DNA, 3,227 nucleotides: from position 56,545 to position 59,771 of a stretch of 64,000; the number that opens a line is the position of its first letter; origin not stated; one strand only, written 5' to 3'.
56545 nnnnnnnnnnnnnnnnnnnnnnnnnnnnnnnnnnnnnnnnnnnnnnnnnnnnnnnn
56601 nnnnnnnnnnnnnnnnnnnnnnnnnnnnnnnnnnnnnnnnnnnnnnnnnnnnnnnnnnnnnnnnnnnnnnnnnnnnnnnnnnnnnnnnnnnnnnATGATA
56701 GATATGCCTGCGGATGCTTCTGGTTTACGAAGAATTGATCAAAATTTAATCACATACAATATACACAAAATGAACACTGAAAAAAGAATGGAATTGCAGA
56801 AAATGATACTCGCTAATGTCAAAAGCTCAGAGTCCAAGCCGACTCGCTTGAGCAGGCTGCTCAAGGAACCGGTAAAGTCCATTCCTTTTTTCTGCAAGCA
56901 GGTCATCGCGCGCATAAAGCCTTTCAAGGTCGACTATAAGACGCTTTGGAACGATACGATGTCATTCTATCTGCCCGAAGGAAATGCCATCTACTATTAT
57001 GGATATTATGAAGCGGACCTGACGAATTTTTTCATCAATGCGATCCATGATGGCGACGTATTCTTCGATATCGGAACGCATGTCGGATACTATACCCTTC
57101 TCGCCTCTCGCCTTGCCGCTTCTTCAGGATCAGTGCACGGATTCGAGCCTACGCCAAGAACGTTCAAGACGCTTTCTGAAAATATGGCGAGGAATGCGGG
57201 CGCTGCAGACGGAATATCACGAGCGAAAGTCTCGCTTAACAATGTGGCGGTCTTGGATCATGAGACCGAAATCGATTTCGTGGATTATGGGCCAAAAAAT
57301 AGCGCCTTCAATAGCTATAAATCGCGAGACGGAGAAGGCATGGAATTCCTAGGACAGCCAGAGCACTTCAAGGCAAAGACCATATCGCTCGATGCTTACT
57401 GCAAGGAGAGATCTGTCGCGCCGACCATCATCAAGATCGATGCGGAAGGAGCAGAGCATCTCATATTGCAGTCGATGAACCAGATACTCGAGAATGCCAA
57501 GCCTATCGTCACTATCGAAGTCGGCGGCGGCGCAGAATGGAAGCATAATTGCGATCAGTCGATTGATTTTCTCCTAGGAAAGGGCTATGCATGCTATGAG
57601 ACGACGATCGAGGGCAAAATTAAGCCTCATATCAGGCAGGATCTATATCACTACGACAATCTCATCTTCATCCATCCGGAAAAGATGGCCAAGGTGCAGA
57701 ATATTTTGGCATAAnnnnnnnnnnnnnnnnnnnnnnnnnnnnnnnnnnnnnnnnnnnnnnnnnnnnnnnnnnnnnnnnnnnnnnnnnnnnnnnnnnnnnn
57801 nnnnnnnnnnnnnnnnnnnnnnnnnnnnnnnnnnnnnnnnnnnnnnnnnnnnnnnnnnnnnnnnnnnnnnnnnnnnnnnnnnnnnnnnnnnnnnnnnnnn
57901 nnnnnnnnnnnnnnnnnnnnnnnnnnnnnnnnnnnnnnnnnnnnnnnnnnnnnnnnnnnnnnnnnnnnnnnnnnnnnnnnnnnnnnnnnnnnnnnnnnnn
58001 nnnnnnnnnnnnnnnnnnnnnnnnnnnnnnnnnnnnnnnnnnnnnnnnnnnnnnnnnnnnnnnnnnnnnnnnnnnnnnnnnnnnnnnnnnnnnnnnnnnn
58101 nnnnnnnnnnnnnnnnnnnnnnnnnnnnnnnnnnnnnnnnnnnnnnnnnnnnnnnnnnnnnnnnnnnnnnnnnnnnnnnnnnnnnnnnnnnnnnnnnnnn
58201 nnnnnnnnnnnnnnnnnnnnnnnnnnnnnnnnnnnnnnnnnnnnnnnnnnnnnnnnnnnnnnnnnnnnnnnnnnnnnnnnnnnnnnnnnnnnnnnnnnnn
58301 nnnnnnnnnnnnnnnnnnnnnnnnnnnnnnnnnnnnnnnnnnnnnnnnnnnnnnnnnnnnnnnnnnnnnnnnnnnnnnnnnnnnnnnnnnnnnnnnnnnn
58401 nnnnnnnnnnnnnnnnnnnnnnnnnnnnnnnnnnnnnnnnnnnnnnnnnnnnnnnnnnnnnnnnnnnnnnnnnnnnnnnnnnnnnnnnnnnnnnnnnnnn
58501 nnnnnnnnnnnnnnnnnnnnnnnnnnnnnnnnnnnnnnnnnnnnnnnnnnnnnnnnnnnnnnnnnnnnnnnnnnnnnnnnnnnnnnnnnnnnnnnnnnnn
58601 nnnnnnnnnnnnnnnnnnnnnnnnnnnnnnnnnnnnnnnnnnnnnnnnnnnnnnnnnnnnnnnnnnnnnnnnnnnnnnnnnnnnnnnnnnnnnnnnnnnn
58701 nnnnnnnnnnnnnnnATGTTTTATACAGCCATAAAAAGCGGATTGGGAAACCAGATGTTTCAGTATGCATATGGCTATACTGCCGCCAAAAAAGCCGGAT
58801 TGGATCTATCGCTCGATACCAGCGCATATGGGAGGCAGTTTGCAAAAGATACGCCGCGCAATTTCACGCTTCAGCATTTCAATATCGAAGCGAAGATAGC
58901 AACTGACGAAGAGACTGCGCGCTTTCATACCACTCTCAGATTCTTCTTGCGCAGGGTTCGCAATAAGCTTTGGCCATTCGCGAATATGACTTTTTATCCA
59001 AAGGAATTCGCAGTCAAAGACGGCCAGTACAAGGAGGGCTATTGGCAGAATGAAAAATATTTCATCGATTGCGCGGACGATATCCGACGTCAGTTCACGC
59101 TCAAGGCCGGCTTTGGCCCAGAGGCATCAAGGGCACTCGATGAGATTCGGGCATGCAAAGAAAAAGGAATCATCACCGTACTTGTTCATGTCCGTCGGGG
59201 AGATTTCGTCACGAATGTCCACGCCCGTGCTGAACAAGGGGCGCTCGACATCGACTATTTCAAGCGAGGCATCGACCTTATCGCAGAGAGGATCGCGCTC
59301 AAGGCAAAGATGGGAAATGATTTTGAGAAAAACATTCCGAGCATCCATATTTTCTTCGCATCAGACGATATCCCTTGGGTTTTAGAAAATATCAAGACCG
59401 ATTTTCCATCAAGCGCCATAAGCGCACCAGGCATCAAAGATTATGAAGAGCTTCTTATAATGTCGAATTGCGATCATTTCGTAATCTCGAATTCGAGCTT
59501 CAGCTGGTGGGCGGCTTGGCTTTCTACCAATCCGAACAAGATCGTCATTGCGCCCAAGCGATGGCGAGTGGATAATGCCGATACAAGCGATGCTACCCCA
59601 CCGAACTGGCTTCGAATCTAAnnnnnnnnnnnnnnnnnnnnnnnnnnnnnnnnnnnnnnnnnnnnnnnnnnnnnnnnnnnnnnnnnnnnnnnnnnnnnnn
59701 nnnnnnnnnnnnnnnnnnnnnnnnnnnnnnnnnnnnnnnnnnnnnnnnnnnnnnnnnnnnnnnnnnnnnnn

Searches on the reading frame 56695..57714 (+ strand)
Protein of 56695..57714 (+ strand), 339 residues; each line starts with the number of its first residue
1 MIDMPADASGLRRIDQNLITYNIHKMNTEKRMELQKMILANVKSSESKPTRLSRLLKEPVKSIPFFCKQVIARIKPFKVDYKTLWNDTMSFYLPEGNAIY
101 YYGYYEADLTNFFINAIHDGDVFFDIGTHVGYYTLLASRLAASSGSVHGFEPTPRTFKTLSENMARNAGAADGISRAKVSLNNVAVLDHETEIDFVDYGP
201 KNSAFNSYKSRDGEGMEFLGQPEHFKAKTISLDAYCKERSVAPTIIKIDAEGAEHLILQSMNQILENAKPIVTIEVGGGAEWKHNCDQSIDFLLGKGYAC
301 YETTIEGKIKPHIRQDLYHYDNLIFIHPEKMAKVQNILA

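Call 40: search_protein_families(library=pfam, proteins=[window:56695-57714:+], max_evalue=0.0001)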
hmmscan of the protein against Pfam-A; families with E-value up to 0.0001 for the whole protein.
window:56695-57714:+ (339 aa): 1 family
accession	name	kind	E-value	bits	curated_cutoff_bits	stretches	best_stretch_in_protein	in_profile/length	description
PF05050.19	Methyltransf_21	-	4.8e-15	56.5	22.7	1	125-298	1-171/173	Methyltransferase FkbM domain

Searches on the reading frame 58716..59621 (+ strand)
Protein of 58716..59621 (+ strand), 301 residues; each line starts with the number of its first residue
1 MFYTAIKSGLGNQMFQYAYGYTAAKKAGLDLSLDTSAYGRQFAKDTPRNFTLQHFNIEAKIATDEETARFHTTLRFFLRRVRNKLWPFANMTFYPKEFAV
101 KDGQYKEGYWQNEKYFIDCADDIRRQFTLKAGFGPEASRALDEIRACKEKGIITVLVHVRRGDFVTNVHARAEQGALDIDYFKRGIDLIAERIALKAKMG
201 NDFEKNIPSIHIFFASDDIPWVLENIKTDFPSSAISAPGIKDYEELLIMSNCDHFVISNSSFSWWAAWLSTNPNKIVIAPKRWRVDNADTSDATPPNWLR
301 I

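Call 40: search_protein_families(library=pfam, proteins=[window:58716-59621:+], max_evalue=0.0001)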
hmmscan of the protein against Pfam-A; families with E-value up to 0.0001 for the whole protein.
window:58716-59621:+ (301 aa): 1 family
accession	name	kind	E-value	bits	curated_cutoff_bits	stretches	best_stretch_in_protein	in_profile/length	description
PF01531.22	Glyco_transf_11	-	6.9e-29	101.5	23.9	1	2-299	33-295/298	Glycosyl transferase family 11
